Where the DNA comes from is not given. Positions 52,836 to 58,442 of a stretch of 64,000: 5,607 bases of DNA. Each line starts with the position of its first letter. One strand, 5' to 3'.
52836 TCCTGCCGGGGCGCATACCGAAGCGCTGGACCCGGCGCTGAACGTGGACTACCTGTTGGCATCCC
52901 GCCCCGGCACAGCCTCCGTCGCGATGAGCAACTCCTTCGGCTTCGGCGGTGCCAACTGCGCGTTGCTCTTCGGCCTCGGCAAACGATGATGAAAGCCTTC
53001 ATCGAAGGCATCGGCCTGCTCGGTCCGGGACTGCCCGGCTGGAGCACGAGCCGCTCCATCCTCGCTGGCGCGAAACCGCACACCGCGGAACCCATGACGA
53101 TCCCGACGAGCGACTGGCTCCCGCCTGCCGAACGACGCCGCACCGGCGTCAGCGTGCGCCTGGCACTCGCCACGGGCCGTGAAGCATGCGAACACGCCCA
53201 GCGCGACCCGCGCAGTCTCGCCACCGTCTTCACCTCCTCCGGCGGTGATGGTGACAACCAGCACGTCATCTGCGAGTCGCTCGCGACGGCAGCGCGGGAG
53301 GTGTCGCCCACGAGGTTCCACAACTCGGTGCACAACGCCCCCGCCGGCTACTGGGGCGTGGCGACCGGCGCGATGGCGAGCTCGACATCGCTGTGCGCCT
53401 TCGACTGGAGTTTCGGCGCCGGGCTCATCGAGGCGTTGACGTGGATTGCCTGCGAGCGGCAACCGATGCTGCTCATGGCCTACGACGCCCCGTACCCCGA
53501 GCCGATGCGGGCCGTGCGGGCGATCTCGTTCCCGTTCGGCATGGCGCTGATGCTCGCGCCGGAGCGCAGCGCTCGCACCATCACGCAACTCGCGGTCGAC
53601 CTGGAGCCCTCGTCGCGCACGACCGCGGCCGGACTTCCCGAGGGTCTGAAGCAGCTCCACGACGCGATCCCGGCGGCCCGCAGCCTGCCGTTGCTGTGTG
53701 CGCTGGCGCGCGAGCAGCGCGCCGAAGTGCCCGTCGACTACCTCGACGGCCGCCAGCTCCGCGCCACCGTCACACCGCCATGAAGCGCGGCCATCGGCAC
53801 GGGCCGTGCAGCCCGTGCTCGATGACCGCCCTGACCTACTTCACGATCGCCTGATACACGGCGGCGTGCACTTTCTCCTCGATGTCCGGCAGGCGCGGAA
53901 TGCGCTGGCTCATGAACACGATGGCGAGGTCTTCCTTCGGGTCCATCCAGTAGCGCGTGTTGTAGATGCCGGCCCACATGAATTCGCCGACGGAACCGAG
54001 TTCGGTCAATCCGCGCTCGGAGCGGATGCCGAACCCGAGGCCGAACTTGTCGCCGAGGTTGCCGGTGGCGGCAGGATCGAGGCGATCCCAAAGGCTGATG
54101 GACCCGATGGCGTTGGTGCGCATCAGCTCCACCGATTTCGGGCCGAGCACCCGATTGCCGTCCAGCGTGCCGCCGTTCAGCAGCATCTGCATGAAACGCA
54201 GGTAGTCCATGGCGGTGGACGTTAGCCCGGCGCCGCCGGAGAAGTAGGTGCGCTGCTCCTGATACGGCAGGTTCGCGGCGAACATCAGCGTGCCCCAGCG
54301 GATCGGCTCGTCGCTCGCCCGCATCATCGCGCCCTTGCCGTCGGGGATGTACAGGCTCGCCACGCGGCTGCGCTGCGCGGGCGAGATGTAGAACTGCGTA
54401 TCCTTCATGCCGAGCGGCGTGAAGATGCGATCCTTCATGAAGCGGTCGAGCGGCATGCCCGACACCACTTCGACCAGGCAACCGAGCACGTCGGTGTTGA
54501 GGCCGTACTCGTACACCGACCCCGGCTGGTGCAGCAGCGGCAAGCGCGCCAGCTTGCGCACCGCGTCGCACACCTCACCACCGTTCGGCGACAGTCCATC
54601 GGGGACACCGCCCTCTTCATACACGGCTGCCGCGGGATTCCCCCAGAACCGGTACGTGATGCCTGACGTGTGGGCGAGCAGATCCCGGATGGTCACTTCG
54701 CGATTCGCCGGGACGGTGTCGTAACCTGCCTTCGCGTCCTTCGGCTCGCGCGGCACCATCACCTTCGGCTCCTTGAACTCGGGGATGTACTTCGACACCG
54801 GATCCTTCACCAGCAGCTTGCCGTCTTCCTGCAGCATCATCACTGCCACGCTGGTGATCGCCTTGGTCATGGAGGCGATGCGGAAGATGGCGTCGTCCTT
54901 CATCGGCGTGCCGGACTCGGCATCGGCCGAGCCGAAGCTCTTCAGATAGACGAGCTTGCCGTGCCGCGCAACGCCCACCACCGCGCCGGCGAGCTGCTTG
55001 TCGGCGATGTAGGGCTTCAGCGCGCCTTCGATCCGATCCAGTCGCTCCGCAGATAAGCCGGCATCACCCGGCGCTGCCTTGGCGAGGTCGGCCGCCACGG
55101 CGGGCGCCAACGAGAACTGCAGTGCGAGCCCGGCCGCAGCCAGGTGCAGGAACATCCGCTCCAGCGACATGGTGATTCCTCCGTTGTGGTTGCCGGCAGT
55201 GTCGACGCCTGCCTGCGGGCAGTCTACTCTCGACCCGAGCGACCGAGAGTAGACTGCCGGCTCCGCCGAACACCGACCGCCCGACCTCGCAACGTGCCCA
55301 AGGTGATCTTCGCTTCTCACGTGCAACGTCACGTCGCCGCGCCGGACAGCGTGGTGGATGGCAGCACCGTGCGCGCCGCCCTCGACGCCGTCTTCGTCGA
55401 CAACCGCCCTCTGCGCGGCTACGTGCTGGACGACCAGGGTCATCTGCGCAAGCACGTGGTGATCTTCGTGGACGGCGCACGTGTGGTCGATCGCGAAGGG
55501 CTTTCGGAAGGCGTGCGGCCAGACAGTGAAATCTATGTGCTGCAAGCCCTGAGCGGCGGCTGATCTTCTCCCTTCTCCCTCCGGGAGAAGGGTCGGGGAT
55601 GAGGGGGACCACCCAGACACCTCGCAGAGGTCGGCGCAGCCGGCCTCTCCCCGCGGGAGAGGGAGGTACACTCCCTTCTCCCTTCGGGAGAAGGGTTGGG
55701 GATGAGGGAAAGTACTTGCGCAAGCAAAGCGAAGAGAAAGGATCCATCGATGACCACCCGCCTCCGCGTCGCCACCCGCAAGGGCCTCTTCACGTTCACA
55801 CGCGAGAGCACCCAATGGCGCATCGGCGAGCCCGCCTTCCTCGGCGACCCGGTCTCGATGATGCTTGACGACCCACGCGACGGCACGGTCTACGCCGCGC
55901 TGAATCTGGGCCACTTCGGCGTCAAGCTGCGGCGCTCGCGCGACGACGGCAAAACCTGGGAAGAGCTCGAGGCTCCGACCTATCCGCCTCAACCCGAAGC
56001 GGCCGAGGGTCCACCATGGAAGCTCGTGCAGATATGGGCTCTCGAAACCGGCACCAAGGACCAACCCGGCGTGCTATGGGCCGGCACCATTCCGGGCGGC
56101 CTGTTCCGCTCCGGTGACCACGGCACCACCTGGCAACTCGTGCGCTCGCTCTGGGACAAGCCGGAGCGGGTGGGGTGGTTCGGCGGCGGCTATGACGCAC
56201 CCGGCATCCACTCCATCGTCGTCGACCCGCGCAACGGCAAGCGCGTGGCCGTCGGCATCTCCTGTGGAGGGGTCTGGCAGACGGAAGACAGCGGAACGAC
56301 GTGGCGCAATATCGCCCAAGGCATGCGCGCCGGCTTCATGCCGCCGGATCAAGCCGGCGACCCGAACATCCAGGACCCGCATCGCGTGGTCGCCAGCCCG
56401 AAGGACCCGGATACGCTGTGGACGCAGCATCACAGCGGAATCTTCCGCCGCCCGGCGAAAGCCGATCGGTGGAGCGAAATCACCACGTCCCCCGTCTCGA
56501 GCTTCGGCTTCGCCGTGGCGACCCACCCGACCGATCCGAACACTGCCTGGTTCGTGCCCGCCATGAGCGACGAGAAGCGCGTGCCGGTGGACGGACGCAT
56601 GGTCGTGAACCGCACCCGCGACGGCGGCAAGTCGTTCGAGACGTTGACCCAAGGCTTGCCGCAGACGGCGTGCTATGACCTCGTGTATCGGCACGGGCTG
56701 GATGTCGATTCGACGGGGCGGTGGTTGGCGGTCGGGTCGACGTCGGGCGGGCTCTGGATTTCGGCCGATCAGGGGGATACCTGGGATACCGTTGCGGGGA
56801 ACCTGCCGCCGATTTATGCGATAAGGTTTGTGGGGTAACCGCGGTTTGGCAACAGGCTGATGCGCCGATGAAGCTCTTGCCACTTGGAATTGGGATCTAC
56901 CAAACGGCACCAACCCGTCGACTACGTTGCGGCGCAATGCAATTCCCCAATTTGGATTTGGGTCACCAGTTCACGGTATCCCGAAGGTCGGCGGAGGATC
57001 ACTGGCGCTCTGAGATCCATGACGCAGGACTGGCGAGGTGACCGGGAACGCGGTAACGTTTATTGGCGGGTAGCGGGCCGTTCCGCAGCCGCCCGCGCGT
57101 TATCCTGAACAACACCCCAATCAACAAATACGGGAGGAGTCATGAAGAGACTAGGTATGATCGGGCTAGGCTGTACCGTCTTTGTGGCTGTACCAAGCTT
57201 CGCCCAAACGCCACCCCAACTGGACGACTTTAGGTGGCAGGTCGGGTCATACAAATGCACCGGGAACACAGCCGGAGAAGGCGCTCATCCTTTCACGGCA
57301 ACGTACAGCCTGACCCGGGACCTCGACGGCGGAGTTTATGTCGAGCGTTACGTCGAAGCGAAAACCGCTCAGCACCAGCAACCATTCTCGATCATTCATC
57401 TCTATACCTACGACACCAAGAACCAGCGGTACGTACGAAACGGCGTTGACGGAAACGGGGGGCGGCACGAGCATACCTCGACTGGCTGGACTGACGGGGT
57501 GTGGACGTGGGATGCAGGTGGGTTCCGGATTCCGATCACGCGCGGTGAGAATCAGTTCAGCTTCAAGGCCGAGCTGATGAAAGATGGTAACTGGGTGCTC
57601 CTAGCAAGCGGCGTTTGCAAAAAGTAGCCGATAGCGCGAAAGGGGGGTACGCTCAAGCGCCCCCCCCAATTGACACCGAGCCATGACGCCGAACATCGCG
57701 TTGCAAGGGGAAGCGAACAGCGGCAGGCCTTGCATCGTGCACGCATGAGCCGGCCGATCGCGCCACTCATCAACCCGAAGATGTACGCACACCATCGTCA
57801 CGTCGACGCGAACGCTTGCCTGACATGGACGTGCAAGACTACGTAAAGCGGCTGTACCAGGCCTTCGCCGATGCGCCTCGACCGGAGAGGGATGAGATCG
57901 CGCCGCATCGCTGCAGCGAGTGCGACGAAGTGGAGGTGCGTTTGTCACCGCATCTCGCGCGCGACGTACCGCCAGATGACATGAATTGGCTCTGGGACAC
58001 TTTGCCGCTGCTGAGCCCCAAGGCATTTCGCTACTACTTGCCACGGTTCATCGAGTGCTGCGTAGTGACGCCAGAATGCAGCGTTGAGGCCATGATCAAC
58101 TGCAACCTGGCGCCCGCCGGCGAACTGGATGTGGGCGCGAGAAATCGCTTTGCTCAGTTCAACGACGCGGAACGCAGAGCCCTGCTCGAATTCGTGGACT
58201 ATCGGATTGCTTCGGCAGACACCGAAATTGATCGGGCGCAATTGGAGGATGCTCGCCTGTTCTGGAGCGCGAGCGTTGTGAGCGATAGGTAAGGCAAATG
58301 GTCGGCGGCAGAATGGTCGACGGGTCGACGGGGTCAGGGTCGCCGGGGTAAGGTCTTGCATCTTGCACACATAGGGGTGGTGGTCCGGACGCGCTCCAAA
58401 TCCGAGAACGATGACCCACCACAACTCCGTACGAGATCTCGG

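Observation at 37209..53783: Xanthomonadin/aryl-polyene-like biosynthetic gene cluster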

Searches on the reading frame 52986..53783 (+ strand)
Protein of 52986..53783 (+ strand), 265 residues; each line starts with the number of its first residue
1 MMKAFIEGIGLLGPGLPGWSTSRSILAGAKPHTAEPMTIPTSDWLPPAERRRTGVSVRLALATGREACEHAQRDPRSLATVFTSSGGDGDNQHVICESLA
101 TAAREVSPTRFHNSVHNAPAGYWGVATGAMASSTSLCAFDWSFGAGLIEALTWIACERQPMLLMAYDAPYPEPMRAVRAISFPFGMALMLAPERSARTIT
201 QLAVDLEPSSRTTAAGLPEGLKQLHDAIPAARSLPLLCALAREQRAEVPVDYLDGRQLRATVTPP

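Call 8: search_protein_families(library=pfam, proteins=[window:52986-53783:+], max_evalue=0.01)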
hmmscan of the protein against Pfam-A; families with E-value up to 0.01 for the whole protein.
window:52986-53783:+ (265 aa): 2 families
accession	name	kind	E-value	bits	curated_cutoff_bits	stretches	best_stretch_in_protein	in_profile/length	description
PF13723.12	Ketoacyl-synt_2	-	7.9e-28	98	25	1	31-225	8-202/223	Beta-ketoacyl synthase, N-terminal domain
PF00109.32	ketoacyl-synt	-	0.0038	17.3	20.8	1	43-135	76-169/252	Beta-ketoacyl synthase, N-terminal domain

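Call 11: search_protein_families(library=ncbifam, proteins=[window:52986-53783:+], max_evalue=0.001)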
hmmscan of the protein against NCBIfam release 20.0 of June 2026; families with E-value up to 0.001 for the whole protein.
window:52986-53783:+ (265 aa): 0 families

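Call 31: search_solved_structures(query=window:52986-53783:+, max_evalue=0.01, show_alignments=2)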
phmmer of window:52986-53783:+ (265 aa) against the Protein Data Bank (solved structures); distinct sequences matched with E-value up to 0.01: 2.
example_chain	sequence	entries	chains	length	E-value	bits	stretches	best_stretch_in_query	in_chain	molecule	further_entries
6qsp_B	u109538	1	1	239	4.8e-12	49.2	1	42-221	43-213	Uncharacterized protein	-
7f28_A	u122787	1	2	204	4.4e-09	39.5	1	42-200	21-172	Ketoacyl_synth_N domain-containing protein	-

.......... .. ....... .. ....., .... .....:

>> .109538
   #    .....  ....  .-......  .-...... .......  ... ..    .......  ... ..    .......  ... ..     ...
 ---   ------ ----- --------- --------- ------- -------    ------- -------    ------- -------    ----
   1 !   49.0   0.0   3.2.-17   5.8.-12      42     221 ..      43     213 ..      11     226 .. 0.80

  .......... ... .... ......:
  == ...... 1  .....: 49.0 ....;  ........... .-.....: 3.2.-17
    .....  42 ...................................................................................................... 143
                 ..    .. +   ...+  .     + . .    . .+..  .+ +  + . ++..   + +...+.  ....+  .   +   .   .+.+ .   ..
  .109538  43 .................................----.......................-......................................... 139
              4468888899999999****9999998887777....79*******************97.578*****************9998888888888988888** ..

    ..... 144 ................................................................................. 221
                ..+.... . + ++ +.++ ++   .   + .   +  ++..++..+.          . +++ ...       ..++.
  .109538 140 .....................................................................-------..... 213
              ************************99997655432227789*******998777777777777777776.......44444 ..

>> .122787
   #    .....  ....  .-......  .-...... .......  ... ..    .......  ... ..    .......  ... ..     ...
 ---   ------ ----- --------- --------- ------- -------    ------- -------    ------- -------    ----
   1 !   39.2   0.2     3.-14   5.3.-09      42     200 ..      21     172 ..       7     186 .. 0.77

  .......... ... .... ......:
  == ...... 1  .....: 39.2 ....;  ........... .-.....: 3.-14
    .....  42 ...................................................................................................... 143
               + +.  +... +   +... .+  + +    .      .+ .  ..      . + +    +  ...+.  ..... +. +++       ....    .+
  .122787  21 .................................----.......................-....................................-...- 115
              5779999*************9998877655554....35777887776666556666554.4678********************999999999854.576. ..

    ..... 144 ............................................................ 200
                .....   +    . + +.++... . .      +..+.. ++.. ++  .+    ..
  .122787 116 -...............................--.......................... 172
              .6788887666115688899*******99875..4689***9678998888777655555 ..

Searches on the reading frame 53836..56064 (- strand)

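Call 8: search_protein_families(library=pfam, proteins=[window:53836-56064:-], max_evalue=0.01)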
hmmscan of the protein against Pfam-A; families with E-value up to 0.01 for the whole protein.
window:53836-56064:- (742 aa): 1 family
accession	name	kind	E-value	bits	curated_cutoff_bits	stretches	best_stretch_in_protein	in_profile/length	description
PF00144.29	Beta-lactamase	-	7.2e-71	239.5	27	1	348-727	4-316/329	Beta-lactamase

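Call 11: search_protein_families(library=ncbifam, proteins=[window:53836-56064:-], max_evalue=0.001)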
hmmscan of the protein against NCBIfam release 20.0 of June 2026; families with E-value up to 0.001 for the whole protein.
window:53836-56064:- (742 aa): 46 families (the best 25 are shown)
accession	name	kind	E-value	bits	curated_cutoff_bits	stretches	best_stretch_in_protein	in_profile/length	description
NF052559.1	MthAcHydAcmB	equivalog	3.2e-52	177.6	550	1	354-723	20-371/391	methyl acetate hydrolase AcmB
NF002968.0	PRK03642.1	equivalog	7.1e-24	84.4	385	1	310-721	8-395/432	penicillin binding protein PBP4B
NF007943.0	PRK10662.1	equivalog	1.6e-18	66.5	266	1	362-569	53-235/380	D-alanyl-D-alanine-carboxypeptidase/endopeptidase AmpH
NF038269.1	lipase_LipE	equivalog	5.1e-18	65.4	750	1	380-736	75-396/407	lipase LipE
NF033085.1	bla_class_C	equivalog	4.9e-15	55.2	415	1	345-434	8-96/356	class C beta-lactamase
NF012102.1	blaDHA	exception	4.6e-13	49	800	1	322-434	9-119/379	DHA family class C beta-lactamase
NF045671.1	blaPNC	exception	4.6e-12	45.5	750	1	340-431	44-134/401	PNC family class C beta-lactamase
NF041665.1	blaPSZ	exception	9.3e-11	41.3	850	1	345-434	31-119/379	PSZ family class C beta-lactamase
NF038238.1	blaBUT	exception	5.6e-10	38.9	850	1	336-431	24-119/383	BUT family class C beta-lactamase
NF041662.1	ampC_Kaer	exception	5.6e-10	38.5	825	1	339-430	25-116/381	AmpC-Kaer family extended-spectrum class C beta-lactamase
NF009622.0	PRK13128.1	equivalog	7e-10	38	443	1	343-436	7-99/518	D-aminopeptidase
NF000423.2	blaSRT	exception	9.9e-10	38.1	860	1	341-431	24-113/378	SRT/SST family class C beta-lactamase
NF012173.1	CMY2-MIR-ACT-EC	exception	1.4e-09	37.2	680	1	343-430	30-116/380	CMY2/MIR/ACT/EC family class C beta-lactamase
NF033569.1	blaLHK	exception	5.4e-09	35.5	850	1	351-428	47-123/390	LHK family class C beta-lactamase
NF000385.4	blaACT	exception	5.8e-09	35.4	810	1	341-430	27-116/380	ACT family cephalosporin-hydrolyzing class C beta-lactamase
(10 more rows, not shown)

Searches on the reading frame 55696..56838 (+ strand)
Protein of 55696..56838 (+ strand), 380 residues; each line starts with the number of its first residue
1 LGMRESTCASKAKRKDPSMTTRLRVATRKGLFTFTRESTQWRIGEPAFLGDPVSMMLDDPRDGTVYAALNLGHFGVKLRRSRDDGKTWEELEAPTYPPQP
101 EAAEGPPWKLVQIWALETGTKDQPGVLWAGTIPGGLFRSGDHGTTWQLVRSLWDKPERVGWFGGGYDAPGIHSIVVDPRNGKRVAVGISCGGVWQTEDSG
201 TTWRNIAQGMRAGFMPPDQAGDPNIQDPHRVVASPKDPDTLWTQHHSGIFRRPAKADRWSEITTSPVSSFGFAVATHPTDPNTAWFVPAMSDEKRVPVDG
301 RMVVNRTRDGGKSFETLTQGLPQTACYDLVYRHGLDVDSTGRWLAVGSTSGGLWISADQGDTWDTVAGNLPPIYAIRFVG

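Call 11: search_protein_families(library=ncbifam, proteins=[window:55696-56838:+], max_evalue=0.001)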
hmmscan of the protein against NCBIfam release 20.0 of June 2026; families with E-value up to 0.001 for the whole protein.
window:55696-56838:+ (380 aa): 1 family
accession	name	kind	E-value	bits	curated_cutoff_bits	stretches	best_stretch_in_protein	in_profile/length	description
NF045728.1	glycosyl_F510_1955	equivalog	6.7e-18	64.9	175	0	78-150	117-174/246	F510_1955 family glycosylhydrolase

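Call 18: search_protein_families(library=pfam, proteins=[window:55696-56838:+], max_evalue=0.001)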
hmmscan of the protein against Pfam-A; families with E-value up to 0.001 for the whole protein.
window:55696-56838:+ (380 aa): 2 families
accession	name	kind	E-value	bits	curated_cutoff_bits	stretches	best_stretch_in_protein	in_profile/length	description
PF15902.12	Sortilin-Vps10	-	1.3e-09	37.9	33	0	136-206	3-60/446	Sortilin, neurotensin receptor 3,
PF02012.26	BNR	-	0.00023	21.1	27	0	80-89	2-11/12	BNR/Asp-box repeat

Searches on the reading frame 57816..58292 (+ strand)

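Call 18: search_protein_families(library=pfam, proteins=[window:57816-58292:+], max_evalue=0.001)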
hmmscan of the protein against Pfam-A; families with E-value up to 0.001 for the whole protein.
window:57816-58292:+ (158 aa): 1 family
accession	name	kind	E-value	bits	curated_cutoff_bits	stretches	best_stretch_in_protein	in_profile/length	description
PF20461.3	DUF6714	-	8.1e-09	36.1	27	1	47-152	52-159/161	Family of unknown function (DUF6714)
